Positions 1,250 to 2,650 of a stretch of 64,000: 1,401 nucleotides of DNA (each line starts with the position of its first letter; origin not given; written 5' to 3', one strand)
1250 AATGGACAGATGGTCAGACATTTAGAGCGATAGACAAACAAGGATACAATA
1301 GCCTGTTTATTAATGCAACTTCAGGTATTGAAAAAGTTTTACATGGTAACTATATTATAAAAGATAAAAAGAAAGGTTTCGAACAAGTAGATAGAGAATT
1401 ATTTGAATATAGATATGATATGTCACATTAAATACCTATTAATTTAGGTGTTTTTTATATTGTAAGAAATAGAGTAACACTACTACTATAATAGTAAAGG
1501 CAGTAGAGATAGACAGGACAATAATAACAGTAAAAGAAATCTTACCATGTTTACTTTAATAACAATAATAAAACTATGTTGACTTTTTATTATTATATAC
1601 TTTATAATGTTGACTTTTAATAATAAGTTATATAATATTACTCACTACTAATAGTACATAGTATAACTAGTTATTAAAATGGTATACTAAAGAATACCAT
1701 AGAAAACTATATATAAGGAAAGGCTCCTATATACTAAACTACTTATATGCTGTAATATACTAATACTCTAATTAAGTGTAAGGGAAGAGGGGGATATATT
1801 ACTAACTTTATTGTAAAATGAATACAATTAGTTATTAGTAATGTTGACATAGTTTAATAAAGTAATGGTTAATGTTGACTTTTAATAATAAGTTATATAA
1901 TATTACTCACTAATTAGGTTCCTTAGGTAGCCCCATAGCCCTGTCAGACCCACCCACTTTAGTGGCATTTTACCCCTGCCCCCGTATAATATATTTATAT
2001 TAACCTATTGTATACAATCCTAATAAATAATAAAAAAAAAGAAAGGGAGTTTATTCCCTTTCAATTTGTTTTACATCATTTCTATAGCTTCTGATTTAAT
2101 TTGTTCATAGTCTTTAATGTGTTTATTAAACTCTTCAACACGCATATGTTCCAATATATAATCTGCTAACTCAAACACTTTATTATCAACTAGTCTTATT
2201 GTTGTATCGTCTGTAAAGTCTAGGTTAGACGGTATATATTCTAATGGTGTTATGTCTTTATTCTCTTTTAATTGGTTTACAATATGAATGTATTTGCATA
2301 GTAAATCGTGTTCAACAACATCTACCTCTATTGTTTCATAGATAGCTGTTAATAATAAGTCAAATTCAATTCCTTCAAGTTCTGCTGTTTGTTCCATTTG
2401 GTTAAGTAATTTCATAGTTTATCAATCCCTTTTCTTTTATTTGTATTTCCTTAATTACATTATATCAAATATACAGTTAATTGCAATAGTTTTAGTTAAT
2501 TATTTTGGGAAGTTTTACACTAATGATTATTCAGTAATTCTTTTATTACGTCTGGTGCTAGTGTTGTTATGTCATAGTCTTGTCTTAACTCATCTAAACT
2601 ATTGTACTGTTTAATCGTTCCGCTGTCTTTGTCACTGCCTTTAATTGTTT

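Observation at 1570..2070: Tandem strong plus-strand promoters facing a GC-rich element and a terminator: candidate abundant small non-coding RNA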

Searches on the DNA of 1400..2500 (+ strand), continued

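Call 48: get_annotated_region(hit=H149, flank=1500)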
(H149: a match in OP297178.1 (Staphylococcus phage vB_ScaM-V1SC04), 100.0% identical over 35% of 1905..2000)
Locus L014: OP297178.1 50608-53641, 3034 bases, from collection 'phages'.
description: Staphylococcus phage vB_ScaM-V1SC04, complete genome.
organism: Staphylococcus phage vB_ScaM-V1SC04 (NCBI taxid 2983349)
taxonomy: Viruses; Duplodnaviria; Heunggongvirae; Uroviricota; Caudoviricetes; Herelleviridae; Twortvirinae
host: Staphylococcus capitis; source: waste water; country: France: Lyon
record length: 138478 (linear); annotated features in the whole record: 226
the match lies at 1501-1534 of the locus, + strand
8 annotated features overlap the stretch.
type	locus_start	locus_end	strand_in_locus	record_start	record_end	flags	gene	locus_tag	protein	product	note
CDS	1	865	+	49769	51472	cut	-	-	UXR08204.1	hypothetical protein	-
CDS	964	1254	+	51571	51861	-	-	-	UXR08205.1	hypothetical protein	-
CDS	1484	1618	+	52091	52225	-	-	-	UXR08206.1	hypothetical protein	-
CDS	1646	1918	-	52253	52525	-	-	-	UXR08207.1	hypothetical protein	-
CDS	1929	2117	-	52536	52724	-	-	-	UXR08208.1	hypothetical protein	-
CDS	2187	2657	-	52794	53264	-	-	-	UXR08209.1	hypothetical protein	-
CDS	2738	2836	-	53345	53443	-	-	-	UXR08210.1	hypothetical protein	-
CDS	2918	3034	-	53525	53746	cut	-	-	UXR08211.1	hypothetical protein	-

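Call 49: get_annotated_region(hit=H118, flank=1500)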
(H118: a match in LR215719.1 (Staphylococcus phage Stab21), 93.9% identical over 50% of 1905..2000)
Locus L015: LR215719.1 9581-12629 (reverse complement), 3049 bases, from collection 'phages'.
description: Staphylococcus phage Stab21 genome assembly, chromosome: I.
organism: Staphylococcus phage Stab21 (NCBI taxid 2490449)
taxonomy: Viruses; Duplodnaviria; Heunggongvirae; Uroviricota; Caudoviricetes; Herelleviridae; Twortvirinae; Kayvirus
host: -; source: -; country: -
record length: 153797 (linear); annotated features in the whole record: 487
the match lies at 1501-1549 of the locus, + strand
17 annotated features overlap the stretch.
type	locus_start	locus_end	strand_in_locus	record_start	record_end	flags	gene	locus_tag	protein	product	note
CDS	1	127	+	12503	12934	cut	g030c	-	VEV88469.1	hypothetical protein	similar to Staphylococcus phage A3R UboA protein (AFN38052.1)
regulatory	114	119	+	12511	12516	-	g030c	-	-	ribosome_binding_site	-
CDS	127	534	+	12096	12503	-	g029c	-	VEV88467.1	hypothetical protein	similar to ORF109 of Staphylococcus virus G1 (YP_241046.1)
regulatory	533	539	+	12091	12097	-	-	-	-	ribosome_binding_site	-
CDS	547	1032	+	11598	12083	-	g028c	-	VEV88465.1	hypothetical protein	similar to ORF088 of Staphylococcus virus G1 (YP_241045.1)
regulatory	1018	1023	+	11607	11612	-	g028c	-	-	ribosome_binding_site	-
CDS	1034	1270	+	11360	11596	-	g027c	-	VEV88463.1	hypothetical protein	-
repeat_region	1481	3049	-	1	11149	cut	-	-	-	-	-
CDS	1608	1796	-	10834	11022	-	g026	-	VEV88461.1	hypothetical protein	-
regulatory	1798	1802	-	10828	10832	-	-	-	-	ribosome_binding_site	-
CDS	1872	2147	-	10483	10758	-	g025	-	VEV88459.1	TreT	terminal repeat-encoded protein T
CDS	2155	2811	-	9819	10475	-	g024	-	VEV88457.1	hypothetical protein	-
regulatory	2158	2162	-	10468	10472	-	g024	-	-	ribosome_binding_site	-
CDS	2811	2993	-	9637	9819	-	g023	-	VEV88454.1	hypothetical protein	conserved protein domain paraquat-inducible protein B (PRK10807)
regulatory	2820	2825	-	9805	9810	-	g023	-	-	ribosome_binding_site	-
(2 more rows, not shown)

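Call 50: get_annotated_region(hit=H126, flank=1500)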
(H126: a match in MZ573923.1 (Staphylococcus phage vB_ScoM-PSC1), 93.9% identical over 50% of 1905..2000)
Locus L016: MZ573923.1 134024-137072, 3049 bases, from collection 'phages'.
description: Staphylococcus phage vB_ScoM-PSC1, complete genome.
organism: Staphylococcus phage vB_ScoM-PSC1 (NCBI taxid 2866660)
taxonomy: Viruses; Duplodnaviria; Heunggongvirae; Uroviricota; Caudoviricetes; Herelleviridae; Twortvirinae; Kayvirus; Kayvirus P108
host: Staphylococcus ureilyticus ATCC49330; source: feces of cow; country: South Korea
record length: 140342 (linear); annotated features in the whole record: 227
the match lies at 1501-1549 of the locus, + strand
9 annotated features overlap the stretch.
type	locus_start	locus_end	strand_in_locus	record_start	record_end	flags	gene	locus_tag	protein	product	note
CDS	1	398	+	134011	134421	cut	-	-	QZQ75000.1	hypothetical protein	-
CDS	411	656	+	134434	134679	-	-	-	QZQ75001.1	hypothetical protein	-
CDS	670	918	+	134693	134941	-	-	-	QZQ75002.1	hypothetical protein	-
CDS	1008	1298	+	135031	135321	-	-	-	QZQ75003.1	hypothetical protein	-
CDS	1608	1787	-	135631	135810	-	-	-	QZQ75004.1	hypothetical protein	-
CDS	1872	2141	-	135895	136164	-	-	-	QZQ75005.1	hypothetical protein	-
CDS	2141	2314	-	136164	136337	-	-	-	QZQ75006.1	hypothetical protein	-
CDS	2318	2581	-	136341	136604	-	-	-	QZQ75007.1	hypothetical protein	-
CDS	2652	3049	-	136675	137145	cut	-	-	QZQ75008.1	hypothetical protein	-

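Call 51: get_annotated_region(hit=H99, flank=1500)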
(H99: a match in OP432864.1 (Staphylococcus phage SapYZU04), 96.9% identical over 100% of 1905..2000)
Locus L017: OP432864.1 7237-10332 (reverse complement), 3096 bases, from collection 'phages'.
description: Staphylococcus phage SapYZU04, complete genome.
organism: Staphylococcus phage SapYZU04 (NCBI taxid 2982895)
taxonomy: Viruses; Duplodnaviria; Heunggongvirae; Uroviricota; Caudoviricetes
host: Staphylococcus aureus; source: sewage; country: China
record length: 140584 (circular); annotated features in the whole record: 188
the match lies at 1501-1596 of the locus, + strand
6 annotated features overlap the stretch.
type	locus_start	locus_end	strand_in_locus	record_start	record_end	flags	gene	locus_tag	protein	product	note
CDS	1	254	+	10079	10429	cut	-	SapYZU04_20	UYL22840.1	hypothetical protein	orf20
CDS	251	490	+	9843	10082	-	-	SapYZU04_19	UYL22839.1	hypothetical protein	orf19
CDS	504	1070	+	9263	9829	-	-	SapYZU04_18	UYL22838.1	hypothetical protein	orf18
CDS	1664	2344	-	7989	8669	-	-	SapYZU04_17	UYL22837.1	hypothetical protein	orf17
CDS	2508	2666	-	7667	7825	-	-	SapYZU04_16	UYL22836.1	TreN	orf16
CDS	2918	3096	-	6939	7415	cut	-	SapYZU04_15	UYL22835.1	hypothetical protein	orf15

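Call 52: get_annotated_region(hit=H103, flank=1500)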
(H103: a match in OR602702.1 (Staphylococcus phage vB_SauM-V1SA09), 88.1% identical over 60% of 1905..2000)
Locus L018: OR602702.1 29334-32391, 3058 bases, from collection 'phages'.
description: Staphylococcus phage vB_SauM-V1SA09, complete genome.
organism: Staphylococcus phage vB_SauM-V1SA09 (NCBI taxid 3090830)
taxonomy: Viruses; Duplodnaviria; Heunggongvirae; Uroviricota; Caudoviricetes; Herelleviridae; Twortvirinae; Kayvirus
host: Staphylococcus aureus; source: waste water; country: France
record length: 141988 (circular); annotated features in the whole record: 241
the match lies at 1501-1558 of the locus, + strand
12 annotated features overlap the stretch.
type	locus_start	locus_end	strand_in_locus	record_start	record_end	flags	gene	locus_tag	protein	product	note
CDS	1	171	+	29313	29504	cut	-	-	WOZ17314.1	hypothetical protein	-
CDS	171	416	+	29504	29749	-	-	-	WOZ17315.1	putative DUF1024 domain protein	PVOGs database ID : VOG0753; putative duf1024 domain protein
CDS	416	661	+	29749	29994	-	-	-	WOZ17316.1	hypothetical protein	-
CDS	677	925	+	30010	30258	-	-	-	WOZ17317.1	hypothetical protein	-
CDS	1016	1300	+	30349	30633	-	-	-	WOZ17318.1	hypothetical protein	-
CDS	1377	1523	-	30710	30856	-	-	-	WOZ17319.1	hypothetical protein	-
CDS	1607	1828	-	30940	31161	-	-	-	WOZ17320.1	TreU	PHROGs database number : 6205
CDS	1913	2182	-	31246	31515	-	-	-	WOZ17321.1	hypothetical protein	-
CDS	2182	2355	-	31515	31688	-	-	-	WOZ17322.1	hypothetical protein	PVOGs database ID : VOG5634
CDS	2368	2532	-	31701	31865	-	-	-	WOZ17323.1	hypothetical protein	-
CDS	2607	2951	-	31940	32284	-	-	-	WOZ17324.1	hypothetical protein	-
CDS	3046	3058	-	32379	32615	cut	-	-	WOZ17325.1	hypothetical protein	-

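Call 76: get_annotated_region(hit=H40, flank=400)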
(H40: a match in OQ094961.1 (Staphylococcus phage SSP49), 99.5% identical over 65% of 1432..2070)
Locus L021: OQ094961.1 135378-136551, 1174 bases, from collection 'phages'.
description: Staphylococcus phage SSP49, complete genome.
organism: Staphylococcus phage SSP49 (NCBI taxid 3017777)
taxonomy: Viruses; Duplodnaviria; Heunggongvirae; Uroviricota; Caudoviricetes; Herelleviridae; Twortvirinae; Silviavirus
host: Staphylococcus aureus ATCC 13301; source: sewage; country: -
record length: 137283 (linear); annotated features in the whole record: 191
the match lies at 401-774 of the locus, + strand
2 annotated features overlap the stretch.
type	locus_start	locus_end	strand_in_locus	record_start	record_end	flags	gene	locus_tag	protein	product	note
CDS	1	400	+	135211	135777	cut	-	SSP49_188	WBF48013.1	hypothetical protein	-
CDS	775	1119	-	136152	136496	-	-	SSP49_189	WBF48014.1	hypothetical protein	-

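Call 77: get_annotated_region(hit=H36, flank=400)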
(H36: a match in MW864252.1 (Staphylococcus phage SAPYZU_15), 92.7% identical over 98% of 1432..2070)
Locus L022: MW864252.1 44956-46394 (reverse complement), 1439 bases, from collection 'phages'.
description: Staphylococcus phage SAPYZU_15, complete genome.
organism: Staphylococcus phage SAPYZU_15 (NCBI taxid 2835943)
taxonomy: Viruses; Duplodnaviria; Heunggongvirae; Uroviricota; Caudoviricetes; Herelleviridae; Twortvirinae; Silviavirus
host: Staphylococcus aureus; source: -; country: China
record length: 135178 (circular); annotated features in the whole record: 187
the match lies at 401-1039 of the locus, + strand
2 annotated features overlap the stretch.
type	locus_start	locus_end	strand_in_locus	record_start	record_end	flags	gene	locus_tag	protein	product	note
CDS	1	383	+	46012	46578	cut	-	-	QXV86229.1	hypothetical protein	ORF73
CDS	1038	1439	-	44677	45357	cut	-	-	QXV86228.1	hypothetical protein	ORF72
